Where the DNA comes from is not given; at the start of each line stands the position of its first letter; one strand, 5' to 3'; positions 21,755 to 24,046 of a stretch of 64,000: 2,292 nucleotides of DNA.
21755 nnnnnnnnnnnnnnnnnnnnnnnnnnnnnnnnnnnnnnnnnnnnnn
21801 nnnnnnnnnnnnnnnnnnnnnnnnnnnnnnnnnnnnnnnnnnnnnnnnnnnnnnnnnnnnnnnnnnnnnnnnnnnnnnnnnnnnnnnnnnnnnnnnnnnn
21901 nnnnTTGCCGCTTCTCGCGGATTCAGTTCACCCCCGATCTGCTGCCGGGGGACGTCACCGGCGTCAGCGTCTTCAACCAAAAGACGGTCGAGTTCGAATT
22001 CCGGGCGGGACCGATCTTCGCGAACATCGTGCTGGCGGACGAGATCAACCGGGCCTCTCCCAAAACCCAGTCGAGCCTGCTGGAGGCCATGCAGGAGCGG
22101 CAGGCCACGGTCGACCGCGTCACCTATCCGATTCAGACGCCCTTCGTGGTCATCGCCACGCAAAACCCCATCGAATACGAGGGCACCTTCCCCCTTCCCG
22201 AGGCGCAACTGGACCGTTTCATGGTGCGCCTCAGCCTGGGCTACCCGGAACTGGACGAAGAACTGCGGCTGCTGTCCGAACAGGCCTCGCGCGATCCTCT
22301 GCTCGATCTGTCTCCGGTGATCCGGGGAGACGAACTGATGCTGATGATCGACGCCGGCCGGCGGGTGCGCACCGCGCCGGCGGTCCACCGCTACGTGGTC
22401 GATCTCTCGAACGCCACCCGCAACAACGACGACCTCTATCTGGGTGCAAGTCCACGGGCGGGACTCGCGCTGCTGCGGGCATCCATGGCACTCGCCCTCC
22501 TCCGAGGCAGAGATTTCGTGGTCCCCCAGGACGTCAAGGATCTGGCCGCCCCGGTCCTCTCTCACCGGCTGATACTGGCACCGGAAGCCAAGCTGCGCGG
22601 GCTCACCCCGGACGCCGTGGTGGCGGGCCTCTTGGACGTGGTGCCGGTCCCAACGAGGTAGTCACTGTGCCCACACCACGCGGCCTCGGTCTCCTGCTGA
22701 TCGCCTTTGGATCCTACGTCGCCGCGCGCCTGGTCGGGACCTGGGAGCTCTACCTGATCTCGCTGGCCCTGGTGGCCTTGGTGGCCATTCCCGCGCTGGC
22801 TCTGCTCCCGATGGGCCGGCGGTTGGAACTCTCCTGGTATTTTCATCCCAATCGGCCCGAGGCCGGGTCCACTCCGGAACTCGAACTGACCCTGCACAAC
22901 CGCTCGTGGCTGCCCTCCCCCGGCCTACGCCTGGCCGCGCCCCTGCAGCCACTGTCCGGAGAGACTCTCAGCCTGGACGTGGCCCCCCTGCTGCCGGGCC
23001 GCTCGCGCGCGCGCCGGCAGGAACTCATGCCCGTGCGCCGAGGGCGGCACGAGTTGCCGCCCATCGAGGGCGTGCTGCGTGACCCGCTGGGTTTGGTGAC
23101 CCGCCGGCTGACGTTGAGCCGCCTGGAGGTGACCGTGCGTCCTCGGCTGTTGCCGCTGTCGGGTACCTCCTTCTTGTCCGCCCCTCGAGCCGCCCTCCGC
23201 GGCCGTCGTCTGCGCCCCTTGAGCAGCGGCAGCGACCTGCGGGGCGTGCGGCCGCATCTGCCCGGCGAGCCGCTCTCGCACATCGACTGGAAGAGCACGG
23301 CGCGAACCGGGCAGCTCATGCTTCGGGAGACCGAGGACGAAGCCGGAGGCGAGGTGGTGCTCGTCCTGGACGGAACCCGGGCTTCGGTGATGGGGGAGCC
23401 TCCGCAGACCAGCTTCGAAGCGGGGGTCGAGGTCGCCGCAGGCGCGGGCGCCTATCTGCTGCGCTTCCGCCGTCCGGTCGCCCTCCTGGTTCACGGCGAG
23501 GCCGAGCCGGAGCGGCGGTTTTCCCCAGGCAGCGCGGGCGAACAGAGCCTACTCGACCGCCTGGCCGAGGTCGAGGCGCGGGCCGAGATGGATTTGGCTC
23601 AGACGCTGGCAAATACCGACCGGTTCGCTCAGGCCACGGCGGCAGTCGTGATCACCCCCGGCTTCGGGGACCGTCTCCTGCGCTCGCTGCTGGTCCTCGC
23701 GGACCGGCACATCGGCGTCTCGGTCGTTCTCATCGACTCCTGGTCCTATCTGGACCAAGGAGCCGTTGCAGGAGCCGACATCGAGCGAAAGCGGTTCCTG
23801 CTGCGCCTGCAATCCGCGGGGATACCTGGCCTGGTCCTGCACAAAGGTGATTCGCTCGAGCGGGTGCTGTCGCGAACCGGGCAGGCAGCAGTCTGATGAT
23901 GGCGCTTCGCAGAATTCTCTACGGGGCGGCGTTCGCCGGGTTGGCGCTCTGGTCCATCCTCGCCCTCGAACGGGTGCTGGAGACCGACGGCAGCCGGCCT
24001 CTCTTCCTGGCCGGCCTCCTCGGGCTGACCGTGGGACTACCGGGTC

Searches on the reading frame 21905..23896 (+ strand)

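Call 38: search_protein_families(library=pfam, proteins=[window:21905-23896:+], max_evalue=0.000001)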
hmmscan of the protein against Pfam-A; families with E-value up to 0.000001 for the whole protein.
window:21905-23896:+ (663 aa): 1 family
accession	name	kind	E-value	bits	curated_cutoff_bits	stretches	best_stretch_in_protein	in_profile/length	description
PF01882.25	DUF58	-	1.9e-12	47.3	23.4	1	448-612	2-171/216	Protein of unknown function DUF58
